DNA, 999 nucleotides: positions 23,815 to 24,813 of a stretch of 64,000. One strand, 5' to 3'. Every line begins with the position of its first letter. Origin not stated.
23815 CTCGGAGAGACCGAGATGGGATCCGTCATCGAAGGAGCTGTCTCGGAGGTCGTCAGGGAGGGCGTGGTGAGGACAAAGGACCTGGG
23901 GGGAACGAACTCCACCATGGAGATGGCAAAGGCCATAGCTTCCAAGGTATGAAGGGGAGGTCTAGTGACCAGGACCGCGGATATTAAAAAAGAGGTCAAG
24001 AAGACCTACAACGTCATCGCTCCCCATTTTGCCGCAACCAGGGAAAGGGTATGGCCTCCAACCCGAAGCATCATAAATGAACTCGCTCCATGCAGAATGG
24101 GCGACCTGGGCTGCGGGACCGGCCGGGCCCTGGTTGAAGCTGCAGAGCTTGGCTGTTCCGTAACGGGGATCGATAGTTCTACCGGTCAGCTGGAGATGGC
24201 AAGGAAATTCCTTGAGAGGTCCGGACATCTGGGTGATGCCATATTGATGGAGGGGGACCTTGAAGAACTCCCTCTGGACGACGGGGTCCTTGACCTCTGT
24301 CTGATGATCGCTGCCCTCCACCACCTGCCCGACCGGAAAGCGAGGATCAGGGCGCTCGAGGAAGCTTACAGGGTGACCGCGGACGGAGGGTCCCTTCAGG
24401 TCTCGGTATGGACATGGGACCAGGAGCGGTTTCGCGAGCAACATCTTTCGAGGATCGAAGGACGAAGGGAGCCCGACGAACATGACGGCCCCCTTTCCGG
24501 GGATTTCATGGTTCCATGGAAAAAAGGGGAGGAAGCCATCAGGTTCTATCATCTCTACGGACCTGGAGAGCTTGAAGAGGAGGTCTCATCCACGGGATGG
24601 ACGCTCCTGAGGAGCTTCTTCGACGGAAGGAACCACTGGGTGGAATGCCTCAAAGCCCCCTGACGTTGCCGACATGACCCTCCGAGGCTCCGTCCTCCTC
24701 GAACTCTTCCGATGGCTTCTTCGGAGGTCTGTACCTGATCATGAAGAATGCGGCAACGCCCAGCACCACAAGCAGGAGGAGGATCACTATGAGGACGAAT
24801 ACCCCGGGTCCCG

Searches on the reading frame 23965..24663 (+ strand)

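Call 36: search_protein_families(library=pfam, proteins=[window:23965-24663:+], max_evalue=0.0001)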
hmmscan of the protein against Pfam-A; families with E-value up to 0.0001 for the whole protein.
window:23965-24663:+ (232 aa): 6 families
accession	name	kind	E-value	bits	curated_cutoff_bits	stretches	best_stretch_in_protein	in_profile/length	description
PF08241.18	Methyltransf_11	-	1.9e-20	73.7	21.2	1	47-144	2-93/95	Methyltransferase domain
PF13649.12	Methyltransf_25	-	2.5e-19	70.2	27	1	47-142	3-97/97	Methyltransferase domain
PF08242.18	Methyltransf_12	-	9.7e-12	45.9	30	1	47-144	2-98/98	Methyltransferase domain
PF13847.12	Methyltransf_31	-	3.4e-11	43.5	27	1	43-147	5-110/145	Methyltransferase domain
PF01209.24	Ubie_methyltran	-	1.1e-08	35.2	20.1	1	3-146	8-151/233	ubiE/COQ5 methyltransferase family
PF13489.12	Methyltransf_23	-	3.6e-08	33.8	27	1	47-170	28-138/164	Methyltransferase domain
